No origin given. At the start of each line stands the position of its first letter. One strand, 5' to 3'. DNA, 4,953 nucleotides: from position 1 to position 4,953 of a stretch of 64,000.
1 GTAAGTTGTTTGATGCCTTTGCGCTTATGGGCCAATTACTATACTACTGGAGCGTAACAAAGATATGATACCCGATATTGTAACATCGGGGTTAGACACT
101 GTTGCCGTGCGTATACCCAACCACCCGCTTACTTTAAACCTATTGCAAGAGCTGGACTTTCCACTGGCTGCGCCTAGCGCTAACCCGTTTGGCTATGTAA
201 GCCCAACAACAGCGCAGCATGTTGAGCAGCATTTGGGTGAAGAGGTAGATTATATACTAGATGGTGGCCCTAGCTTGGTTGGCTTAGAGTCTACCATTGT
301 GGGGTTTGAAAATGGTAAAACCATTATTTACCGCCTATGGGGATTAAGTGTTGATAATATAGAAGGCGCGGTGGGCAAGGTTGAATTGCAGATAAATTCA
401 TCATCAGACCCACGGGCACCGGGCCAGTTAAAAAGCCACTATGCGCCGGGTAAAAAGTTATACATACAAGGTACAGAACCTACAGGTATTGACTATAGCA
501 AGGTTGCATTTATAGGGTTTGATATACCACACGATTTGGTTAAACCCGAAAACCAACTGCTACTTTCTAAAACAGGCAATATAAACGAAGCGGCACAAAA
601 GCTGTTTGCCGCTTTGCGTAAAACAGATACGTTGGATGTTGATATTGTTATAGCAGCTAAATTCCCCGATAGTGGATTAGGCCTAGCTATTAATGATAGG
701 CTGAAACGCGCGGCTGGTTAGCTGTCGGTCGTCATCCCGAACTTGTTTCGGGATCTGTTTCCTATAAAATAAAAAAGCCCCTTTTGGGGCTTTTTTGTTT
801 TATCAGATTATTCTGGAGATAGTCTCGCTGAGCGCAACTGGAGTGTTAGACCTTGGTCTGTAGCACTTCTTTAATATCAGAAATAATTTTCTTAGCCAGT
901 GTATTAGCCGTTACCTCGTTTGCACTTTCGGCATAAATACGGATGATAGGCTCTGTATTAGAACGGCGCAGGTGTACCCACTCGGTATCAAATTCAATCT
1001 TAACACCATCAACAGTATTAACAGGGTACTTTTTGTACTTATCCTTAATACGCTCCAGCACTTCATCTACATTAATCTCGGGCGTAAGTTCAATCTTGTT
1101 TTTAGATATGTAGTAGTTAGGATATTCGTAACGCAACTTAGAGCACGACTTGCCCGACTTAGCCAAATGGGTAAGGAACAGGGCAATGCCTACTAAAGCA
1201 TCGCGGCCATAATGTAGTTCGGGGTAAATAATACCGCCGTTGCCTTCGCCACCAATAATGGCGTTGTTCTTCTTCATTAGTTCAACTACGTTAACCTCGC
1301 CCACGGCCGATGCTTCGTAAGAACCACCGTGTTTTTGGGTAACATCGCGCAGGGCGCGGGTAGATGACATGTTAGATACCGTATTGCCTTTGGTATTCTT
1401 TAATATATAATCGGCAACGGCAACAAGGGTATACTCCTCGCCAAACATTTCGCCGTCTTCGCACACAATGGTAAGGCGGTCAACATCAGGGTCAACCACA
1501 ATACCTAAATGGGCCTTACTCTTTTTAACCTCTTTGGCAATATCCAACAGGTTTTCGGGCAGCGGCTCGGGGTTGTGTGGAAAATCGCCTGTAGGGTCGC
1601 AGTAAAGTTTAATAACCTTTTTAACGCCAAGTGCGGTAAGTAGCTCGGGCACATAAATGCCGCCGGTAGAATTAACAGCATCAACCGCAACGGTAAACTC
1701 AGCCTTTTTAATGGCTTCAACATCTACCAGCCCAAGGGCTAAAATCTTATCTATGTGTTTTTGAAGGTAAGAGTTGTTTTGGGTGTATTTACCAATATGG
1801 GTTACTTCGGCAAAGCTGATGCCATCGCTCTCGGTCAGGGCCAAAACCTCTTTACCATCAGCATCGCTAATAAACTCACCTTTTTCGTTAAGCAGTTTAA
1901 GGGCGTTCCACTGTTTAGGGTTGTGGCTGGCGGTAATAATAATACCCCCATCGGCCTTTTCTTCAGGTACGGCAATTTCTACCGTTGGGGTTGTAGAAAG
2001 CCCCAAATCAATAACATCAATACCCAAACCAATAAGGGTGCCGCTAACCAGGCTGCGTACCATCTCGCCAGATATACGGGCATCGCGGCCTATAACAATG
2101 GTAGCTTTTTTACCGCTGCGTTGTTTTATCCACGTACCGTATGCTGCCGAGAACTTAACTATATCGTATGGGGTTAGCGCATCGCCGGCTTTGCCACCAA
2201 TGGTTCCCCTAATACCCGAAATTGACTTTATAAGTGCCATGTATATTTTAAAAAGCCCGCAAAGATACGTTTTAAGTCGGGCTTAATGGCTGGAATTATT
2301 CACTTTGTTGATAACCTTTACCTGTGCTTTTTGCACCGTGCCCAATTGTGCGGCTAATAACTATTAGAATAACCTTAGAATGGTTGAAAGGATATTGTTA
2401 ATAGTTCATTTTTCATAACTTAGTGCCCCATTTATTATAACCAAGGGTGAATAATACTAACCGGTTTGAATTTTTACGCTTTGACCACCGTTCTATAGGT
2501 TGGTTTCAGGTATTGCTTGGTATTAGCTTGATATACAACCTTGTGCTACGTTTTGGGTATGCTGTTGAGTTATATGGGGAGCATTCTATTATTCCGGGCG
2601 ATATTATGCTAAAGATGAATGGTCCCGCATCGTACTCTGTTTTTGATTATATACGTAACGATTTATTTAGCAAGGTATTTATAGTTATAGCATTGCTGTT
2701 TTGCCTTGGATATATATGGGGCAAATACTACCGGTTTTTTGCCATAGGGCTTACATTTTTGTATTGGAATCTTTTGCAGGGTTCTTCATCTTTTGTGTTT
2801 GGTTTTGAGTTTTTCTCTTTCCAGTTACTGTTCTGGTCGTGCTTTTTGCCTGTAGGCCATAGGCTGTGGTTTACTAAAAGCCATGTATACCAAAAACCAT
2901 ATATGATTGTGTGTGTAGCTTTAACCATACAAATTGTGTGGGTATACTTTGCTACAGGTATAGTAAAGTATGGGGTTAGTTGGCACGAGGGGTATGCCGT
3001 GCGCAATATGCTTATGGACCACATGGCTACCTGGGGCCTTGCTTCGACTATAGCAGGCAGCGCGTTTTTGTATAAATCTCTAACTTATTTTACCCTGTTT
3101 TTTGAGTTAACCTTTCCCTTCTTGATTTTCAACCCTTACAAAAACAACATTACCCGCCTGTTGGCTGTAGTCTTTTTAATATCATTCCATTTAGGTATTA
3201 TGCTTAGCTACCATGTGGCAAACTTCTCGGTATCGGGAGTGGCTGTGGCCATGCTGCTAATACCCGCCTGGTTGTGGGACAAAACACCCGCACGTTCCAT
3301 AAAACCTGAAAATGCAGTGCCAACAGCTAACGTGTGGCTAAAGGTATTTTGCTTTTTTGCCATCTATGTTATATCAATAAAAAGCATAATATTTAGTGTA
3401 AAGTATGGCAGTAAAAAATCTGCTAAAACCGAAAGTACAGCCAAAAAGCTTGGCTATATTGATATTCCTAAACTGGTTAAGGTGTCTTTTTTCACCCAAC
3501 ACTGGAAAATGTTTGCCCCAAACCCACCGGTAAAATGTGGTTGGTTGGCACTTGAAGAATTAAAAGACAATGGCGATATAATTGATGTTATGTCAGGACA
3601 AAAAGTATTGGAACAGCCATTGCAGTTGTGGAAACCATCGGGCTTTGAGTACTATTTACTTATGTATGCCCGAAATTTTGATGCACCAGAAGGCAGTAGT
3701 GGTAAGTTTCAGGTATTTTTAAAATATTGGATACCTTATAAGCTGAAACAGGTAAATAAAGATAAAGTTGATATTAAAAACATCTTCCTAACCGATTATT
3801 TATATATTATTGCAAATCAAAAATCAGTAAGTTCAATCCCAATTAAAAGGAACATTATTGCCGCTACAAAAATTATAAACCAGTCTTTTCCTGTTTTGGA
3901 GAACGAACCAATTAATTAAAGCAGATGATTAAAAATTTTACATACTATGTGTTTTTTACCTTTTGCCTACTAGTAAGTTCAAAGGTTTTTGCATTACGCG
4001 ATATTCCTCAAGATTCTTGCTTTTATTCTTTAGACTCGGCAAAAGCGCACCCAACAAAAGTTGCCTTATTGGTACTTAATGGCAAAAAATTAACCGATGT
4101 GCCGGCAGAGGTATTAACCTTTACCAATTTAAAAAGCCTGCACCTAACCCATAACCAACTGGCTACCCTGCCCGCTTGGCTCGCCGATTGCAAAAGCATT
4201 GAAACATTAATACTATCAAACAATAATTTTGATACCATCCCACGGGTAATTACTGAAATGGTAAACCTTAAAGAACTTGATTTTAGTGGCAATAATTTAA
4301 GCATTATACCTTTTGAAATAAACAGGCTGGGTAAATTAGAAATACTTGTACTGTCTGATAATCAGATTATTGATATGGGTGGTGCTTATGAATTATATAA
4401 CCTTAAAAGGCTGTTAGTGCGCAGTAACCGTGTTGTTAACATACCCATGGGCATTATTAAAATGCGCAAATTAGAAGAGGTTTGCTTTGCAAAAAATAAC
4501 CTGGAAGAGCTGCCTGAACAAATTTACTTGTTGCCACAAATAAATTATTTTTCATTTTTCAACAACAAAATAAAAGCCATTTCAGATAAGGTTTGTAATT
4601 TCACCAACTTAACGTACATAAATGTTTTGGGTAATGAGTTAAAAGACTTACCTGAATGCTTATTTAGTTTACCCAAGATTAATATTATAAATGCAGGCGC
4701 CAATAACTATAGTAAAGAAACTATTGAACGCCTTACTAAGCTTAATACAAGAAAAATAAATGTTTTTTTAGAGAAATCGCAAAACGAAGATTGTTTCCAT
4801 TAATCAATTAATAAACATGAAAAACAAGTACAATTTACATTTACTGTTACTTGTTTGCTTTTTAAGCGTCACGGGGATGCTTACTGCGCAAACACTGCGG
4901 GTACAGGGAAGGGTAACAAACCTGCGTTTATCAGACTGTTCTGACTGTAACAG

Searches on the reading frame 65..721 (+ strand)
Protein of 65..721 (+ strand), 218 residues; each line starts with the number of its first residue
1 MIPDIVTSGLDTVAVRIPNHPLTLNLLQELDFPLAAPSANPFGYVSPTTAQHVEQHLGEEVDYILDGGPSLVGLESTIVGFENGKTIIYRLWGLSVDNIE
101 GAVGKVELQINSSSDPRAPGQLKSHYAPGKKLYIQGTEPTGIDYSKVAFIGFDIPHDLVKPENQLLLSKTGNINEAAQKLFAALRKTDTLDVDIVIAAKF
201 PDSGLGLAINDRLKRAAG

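Call 68: search_protein_families(library=pfam, proteins=[window:65-721:+], max_evalue=0.00001)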
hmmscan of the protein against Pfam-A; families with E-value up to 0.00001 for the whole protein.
window:65-721:+ (218 aa): 2 families
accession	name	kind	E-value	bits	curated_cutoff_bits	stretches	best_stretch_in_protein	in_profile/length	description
PF01300.24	Sua5_yciO_yrdC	-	4.1e-25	88.7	25.1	1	2-90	88-176/178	Telomere recombination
PF03481.19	Sua5_C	-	1.3e-24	87.7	22.9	1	96-218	3-136/136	Threonylcarbamoyl-AMP synthase, C-terminal domain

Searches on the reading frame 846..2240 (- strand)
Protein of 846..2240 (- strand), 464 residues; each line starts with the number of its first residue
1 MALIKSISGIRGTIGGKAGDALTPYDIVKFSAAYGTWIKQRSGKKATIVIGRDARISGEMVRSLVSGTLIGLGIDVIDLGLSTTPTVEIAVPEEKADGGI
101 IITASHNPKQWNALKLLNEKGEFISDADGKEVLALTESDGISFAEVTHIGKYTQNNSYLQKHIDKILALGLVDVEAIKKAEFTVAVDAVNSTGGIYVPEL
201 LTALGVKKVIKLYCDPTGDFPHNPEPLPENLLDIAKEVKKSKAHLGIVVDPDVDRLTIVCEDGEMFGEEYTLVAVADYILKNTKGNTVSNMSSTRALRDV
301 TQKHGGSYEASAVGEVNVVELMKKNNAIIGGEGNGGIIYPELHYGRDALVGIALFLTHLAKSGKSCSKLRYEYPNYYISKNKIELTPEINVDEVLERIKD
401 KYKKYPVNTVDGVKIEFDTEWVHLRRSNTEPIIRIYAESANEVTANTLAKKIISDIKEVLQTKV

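Call 68: search_protein_families(library=pfam, proteins=[window:846-2240:-], max_evalue=0.00001)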
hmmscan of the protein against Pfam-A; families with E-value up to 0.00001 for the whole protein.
window:846-2240:- (464 aa): 4 families
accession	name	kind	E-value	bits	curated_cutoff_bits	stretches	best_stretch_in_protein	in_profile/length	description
PF02878.22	PGM_PMM_I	-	7.6e-32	110.3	22.5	1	8-137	7-132/138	Phosphoglucomutase/phosphomannomutase, alpha/beta/alpha domain I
PF02879.22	PGM_PMM_II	-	7.8e-24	84.6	29.3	1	171-263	10-103/103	Phosphoglucomutase/phosphomannomutase, alpha/beta/alpha domain II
PF02880.22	PGM_PMM_III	-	1.5e-21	77.1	20.7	1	270-372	4-110/115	Phosphoglucomutase/phosphomannomutase, alpha/beta/alpha domain III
PF00408.26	PGM_PMM_IV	-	1.6e-07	31.7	23.1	1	395-452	12-65/68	Phosphoglucomutase/phosphomannomutase, C-terminal domain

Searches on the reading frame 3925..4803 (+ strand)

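Call 68: search_protein_families(library=pfam, proteins=[window:3925-4803:+], max_evalue=0.00001)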
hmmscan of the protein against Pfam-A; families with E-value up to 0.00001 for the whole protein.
window:3925-4803:+ (292 aa): 7 families
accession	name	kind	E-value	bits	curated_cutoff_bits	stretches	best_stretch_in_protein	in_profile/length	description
PF13855.12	LRR_8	-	9.4e-23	80.2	27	2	47-102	4-61/61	Leucine rich repeat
PF12799.13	LRR_4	-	2.4e-22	78.9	27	2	67-105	1-39/44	Leucine Rich repeats (2 copies)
PF23598.1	LRR_14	-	5.5e-14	52.1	40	0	109-187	43-120/353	Leucine-rich repeat region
PF00560.39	LRR_1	-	6.1e-11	40.7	20.6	0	114-134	1-22/23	Leucine Rich Repeat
PF14580.12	LRR_9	-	1.8e-07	31.3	30.5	1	111-216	17-125/175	Leucine-rich repeat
PF23286.1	LRR_13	-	1.4e-06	28.6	30.1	0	193-266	16-90/210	Disease resistance protein RPS4B-like, leucine-rich repeats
PF23211.1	LRR_LRWD1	-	7.3e-06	26.3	28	0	106-170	35-98/190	Leucine-rich repeat and WD repeat-containing protein 1, LRR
